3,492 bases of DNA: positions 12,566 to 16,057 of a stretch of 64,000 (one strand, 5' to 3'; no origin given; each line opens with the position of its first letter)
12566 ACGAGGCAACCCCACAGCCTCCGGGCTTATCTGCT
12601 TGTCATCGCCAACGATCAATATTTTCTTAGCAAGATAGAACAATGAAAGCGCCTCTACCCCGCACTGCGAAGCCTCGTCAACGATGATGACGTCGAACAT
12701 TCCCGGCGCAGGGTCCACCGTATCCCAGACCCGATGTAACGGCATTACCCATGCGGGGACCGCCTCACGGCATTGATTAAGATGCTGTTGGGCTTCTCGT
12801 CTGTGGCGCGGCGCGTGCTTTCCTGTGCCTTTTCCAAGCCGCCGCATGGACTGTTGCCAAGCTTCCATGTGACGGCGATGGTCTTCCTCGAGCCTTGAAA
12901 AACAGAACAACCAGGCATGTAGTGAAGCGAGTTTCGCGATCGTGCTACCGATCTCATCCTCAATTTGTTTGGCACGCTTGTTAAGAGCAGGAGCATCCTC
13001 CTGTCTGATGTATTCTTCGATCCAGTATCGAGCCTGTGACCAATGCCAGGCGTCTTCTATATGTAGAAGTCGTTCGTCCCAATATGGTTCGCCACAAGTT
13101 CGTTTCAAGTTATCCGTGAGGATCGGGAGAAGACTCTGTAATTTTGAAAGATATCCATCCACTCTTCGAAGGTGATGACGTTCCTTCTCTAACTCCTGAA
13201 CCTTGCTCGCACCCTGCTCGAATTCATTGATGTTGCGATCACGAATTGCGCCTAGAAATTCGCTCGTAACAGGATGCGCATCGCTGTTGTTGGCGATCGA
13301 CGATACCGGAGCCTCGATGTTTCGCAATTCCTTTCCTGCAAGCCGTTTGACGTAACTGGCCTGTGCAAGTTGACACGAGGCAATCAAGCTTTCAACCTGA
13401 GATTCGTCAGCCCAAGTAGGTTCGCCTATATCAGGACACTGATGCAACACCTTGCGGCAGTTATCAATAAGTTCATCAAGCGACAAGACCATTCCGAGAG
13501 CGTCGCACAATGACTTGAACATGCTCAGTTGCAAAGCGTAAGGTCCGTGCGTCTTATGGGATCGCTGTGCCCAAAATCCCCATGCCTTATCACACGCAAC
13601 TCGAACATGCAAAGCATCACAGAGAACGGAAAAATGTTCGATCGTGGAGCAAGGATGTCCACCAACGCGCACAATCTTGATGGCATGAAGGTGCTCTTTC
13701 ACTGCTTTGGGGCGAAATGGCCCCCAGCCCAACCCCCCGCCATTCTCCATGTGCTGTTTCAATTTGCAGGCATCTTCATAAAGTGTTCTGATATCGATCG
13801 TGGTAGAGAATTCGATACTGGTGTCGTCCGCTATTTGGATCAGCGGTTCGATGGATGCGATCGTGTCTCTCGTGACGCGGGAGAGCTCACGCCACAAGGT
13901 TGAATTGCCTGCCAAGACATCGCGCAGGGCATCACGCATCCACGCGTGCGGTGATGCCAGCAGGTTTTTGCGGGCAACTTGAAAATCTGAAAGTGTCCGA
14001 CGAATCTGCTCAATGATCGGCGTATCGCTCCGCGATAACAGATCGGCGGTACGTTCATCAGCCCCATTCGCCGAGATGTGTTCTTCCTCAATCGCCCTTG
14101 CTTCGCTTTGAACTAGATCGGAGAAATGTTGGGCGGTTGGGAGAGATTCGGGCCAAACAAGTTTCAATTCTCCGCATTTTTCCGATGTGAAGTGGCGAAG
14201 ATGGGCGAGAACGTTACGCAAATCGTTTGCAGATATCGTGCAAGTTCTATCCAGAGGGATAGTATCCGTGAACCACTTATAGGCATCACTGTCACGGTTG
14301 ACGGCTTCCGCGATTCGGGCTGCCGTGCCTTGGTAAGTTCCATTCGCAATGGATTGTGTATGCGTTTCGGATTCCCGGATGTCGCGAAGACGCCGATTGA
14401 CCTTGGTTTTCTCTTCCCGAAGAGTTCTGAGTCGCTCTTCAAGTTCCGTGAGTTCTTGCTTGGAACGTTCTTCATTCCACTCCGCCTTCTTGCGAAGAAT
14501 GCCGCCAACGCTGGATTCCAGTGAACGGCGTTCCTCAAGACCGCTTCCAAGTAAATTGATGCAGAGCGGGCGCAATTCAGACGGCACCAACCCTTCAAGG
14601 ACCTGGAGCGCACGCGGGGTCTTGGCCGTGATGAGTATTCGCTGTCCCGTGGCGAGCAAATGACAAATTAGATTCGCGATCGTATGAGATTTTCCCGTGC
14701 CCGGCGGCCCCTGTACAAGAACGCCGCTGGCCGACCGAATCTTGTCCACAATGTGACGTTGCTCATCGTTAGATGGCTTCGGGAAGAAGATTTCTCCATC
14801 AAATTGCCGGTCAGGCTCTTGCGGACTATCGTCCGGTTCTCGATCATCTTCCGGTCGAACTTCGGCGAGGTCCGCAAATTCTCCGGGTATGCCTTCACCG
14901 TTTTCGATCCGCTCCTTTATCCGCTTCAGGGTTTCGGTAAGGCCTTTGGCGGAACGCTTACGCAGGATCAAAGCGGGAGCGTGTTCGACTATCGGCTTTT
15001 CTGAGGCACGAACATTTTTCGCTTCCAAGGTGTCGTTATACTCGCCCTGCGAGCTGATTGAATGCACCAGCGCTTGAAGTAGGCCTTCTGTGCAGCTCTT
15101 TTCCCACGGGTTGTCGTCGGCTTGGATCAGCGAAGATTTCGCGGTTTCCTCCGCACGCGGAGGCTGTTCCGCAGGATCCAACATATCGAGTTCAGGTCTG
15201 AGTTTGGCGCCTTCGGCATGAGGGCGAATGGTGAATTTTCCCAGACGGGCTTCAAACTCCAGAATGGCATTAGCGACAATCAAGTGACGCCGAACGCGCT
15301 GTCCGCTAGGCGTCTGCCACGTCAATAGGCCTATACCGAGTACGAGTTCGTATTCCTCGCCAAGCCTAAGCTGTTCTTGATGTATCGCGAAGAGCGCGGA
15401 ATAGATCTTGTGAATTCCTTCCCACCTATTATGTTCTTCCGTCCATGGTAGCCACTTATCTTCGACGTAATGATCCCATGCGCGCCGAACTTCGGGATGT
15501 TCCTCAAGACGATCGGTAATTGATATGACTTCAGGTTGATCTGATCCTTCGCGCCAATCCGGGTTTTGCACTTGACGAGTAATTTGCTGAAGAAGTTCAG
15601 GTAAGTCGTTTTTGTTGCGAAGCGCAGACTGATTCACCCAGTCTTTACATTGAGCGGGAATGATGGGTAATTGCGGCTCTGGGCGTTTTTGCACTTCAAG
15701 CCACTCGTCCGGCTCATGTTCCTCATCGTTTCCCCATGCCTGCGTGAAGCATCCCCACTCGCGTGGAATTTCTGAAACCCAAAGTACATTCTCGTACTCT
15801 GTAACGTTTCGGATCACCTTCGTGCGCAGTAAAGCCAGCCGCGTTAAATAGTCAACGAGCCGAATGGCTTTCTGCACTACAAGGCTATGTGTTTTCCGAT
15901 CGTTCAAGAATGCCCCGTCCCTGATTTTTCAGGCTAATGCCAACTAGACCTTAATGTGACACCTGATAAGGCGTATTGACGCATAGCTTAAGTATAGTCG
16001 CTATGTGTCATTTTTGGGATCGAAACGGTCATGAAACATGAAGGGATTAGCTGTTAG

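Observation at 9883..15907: Candidate two-gene defence module: SF1 helicase-Vsr-like nuclease plus DUF3644 HEPN protein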

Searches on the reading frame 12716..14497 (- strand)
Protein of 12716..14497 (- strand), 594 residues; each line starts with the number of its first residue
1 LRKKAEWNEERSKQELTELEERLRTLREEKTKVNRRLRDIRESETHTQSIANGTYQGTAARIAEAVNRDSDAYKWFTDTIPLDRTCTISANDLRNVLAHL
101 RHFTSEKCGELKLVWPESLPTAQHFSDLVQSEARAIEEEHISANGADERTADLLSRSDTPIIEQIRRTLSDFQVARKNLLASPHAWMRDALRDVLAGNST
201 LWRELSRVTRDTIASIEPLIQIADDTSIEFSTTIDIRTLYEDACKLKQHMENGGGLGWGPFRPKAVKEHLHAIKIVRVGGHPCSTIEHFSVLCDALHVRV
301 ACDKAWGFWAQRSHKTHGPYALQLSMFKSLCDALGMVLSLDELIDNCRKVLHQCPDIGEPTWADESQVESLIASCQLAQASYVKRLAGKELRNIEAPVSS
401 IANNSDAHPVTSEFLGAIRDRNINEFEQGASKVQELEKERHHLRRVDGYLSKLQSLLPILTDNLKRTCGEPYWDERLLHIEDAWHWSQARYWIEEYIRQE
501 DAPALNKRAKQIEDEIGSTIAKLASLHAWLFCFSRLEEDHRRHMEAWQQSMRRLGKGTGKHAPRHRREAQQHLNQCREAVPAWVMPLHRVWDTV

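Call 34: search_protein_families(library=pfam, proteins=[window:12716-14497:-], max_evalue=10)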
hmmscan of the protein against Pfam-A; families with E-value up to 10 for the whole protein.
seq(594 aa): 5 families
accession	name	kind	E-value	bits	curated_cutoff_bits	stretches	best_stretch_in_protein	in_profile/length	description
PF15796.10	KELK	-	0.052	14.5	27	1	10-42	45-77/80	KELK-motif containing domain of MRCK Ser/Thr protein kinase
PF13942.11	Lipoprotein_20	-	0.16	12.4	27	1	540-591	51-103/175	YfhG lipoprotein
PF08702.15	Fib_alpha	-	2.8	8.6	29.9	1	9-70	30-90/143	Fibrinogen alpha/beta chain family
PF14077.11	WD40_alt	-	3.4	8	25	0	426-446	13-33/48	Alternative WD40 repeat motif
PF14357.11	DUF4404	-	8.2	7.6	27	0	522-592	4-76/83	Domain of unknown function (DUF4404)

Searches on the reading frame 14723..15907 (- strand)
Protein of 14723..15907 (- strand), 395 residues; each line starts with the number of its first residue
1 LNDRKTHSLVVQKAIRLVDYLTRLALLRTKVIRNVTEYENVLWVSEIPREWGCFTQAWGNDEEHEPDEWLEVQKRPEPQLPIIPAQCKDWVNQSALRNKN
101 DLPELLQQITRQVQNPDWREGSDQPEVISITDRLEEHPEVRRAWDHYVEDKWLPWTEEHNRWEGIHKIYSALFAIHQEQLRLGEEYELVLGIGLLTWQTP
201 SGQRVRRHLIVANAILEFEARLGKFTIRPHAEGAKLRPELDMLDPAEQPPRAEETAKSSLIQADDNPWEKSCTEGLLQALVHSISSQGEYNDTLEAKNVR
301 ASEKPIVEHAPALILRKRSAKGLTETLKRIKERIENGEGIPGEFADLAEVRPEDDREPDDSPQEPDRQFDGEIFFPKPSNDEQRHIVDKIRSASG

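Call 34: search_protein_families(library=pfam, proteins=[window:14723-15907:-], max_evalue=10)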
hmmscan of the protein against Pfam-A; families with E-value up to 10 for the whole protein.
seq(395 aa): 1 family
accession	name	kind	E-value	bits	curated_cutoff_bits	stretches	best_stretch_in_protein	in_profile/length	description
PF08365.16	IGF2_C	-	1.2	9.7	27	0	196-209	7-19/55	Insulin-like growth factor II E-peptide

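Call 95: search_protein_representatives(protein=window:14768-15907:-)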
Query: 380 residues. Proteins with E-value up to 0.001 (for the whole library): 1501; up to 1e-10: 887; up to 1e-30: 414. The best 150 are listed.
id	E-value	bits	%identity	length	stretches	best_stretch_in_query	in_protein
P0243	2.7e-159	546.8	61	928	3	102-380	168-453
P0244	1.8e-147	507.9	61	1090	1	13-380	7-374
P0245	6.9e-140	482.9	57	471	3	102-380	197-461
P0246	1.3e-131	455.7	56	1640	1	11-380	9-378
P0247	2.7e-124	431.6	78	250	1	91-331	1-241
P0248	8.6e-119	413.5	77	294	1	106-344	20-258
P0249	1.1e-118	413.1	67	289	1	12-266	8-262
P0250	1.5e-117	409.4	48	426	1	3-378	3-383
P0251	8.4e-115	400.3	50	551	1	12-380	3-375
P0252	4.4e-114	398.0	65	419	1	100-380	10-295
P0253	2.3e-109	382.5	48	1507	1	13-378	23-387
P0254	1.1e-107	377.0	61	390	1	10-271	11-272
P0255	8.2e-103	360.9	46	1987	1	1-380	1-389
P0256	1.3e-102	360.2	48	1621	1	16-380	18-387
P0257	4.0e-97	342.1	45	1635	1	11-380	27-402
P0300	1.3e-71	258.1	38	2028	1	7-378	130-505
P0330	8.4e-62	225.9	34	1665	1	2-380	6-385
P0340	4.4e-60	220.2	37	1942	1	3-360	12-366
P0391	2.2e-52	194.9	34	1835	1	12-379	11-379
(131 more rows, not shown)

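Call 96: search_protein_families(library=pfam, proteins=[P0255, P0300, P0340, P0330, P0391], max_evalue=0.001)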
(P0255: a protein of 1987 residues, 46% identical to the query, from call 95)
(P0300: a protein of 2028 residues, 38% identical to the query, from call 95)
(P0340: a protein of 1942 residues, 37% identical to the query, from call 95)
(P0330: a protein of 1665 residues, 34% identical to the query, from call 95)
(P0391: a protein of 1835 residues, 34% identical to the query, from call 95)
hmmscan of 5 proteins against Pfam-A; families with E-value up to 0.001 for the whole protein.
P0255 (1987 aa): 12 families
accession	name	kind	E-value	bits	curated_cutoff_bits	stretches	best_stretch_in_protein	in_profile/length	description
PF18741.7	MTES_1575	-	1.4e-25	89.6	38.2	1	1393-1485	1-96/96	REase_MTES_1575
PF13087.12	AAA_12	-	2e-16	60.6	27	1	1159-1332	13-190/195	AAA domain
PF04539.22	Sigma70_r3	-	2.5e-14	53.6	25.3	1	1821-1882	10-71/78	Sigma-70 region 3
PF04545.22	Sigma70_r4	-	2.1e-13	50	24.1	1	1902-1954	2-50/50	Sigma-70, region 4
PF04542.20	Sigma70_r2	-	5.3e-10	39.4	24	1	1733-1798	3-68/71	Sigma-70 region 2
PF13245.12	AAA_19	-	1.8e-09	38.3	25.1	1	392-453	1-64/134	AAA domain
PF13086.12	AAA_11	-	5.4e-09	36.6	27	1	388-552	2-185/257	AAA domain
PF13604.12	AAA_30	-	1.8e-08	34.8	27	1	388-449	2-65/191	AAA domain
PF04851.21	ResIII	-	2.8e-06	27.8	22.5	0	391-450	7-73/164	Type III restriction enzyme, res subunit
PF20720.3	nSTAND3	-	4.9e-06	26.8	27.2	1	394-501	9-111/155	Novel STAND NTPase 3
PF05127.21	NAT10_TcmA_helicase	-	4e-05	24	22.7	0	407-458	2-54/176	RNA cytidine acetyltransferase NAT10/TcmA, helicase domain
PF13191.12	AAA_16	-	0.00059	20.8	32.6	0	401-464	24-85/167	AAA ATPase domain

P0300 (2028 aa): 10 families
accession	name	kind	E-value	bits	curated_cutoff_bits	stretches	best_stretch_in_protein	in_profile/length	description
PF18741.7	MTES_1575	-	7.8e-26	90.4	38.2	1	1515-1607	1-96/96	REase_MTES_1575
PF13086.12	AAA_11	-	3.8e-20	73.2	27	2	506-638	2-145/257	AAA domain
PF13087.12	AAA_12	-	5.7e-20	72.1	27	1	1265-1454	1-191/195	AAA domain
PF11784.13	DUF3320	-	9.3e-11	42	25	1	1704-1747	7-50/50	Protein of unknown function (DUF3320)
PF13245.12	AAA_19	-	1.5e-08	35.3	25.1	1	510-571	1-64/134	AAA domain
PF03979.19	Sigma70_r1_1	-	2.2e-08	34.3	22.5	1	7-82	2-76/81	Sigma-70 factor, region 1.1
PF13604.12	AAA_30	-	1.4e-07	31.9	27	1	507-565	3-63/191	AAA domain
PF05127.21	NAT10_TcmA_helicase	-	2.4e-05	24.8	22.7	0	525-608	2-82/176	RNA cytidine acetyltransferase NAT10/TcmA, helicase domain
PF01443.25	Viral_helicase1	-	0.00043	20.6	21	0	524-557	2-36/228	Viral superfamily 1 RNA helicase core domain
PF04480.18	DUF559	-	0.00059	20.1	20.6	0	1526-1607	31-108/109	Protein of unknown function (DUF559)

P0340 (1942 aa): 8 families
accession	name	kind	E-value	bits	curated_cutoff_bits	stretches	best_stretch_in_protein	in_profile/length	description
PF18741.7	MTES_1575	-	9.7e-29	99.8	38.2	1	1420-1512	1-96/96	REase_MTES_1575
PF13086.12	AAA_11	-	1.1e-16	61.8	27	2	388-506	3-138/257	AAA domain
PF13087.12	AAA_12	-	1.7e-13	51.1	27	1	1186-1358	18-190/195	AAA domain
PF13245.12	AAA_19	-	4.2e-09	37.1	25.1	1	399-449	9-61/134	AAA domain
PF13604.12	AAA_30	-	9.5e-09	35.7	27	1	388-448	3-65/191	AAA domain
PF04480.18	DUF559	-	3.9e-05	23.9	20.6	1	1432-1512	32-108/109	Protein of unknown function (DUF559)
PF11784.13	DUF3320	-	0.00024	21.4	25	1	1785-1828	7-50/50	Protein of unknown function (DUF3320)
PF00580.27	UvrD-helicase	-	0.00031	21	23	0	390-447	4-63/271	UvrD/REP helicase N-terminal domain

P0330 (1665 aa): 11 families
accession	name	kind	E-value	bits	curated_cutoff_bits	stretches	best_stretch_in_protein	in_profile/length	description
PF18741.7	MTES_1575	-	7.7e-30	103.3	38.2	1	1400-1491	1-95/96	REase_MTES_1575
PF13086.12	AAA_11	-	3.7e-16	60.1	27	2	385-508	3-137/257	AAA domain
PF13087.12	AAA_12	-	8.7e-14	52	27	1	1163-1337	15-190/195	AAA domain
PF13604.12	AAA_30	-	3e-11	43.8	27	1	385-446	3-66/191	AAA domain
PF13245.12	AAA_19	-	9.4e-11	42.5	25.1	1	388-451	1-66/134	AAA domain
PF20720.3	nSTAND3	-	1.6e-06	28.3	27.2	1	390-497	9-113/155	Novel STAND NTPase 3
PF04480.18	DUF559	-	2.8e-05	24.4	20.6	1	1412-1489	32-105/109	Protein of unknown function (DUF559)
PF00580.27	UvrD-helicase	-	3.3e-05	24.2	23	1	385-495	2-120/271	UvrD/REP helicase N-terminal domain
PF05127.21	NAT10_TcmA_helicase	-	5.9e-05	23.5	22.7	0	403-448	2-48/176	RNA cytidine acetyltransferase NAT10/TcmA, helicase domain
PF01443.25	Viral_helicase1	-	0.00033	21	21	0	1078-1119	56-100/228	Viral superfamily 1 RNA helicase core domain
PF04851.21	ResIII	-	0.00063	20.1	22.5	0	391-440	11-67/164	Type III restriction enzyme, res subunit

P0391 (1835 aa): 12 families
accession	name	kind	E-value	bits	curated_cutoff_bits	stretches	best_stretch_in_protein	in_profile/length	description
PF18741.7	MTES_1575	-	4.2e-33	113.7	38.2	1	1374-1464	1-94/96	REase_MTES_1575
PF13086.12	AAA_11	-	2.3e-18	67.4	27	2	379-523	2-147/257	AAA domain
PF13087.12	AAA_12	-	1.6e-15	57.6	27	1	1134-1324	1-191/195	AAA domain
PF13604.12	AAA_30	-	2.4e-11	44.2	27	1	379-441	2-66/191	AAA domain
PF13245.12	AAA_19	-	2.1e-10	41.4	25.1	1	384-449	2-69/134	AAA domain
PF00580.27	UvrD-helicase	-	5.4e-07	30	23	1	380-455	2-74/271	UvrD/REP helicase N-terminal domain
PF04480.18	DUF559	-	1.8e-06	28.2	20.6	1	1375-1459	18-101/109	Protein of unknown function (DUF559)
PF05127.21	NAT10_TcmA_helicase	-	3.1e-05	24.4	22.7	0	398-452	2-57/176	RNA cytidine acetyltransferase NAT10/TcmA, helicase domain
PF13191.12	AAA_16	-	9.8e-05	23.4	32.6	1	385-493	14-124/167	AAA ATPase domain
PF01443.25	Viral_helicase1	-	0.00018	21.8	21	0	397-462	2-67/228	Viral superfamily 1 RNA helicase core domain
PF20720.3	nSTAND3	-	0.00029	21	27.2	1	385-435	9-59/155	Novel STAND NTPase 3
PF04851.21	ResIII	-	0.00053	20.4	22.5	0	380-430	5-62/164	Type III restriction enzyme, res subunit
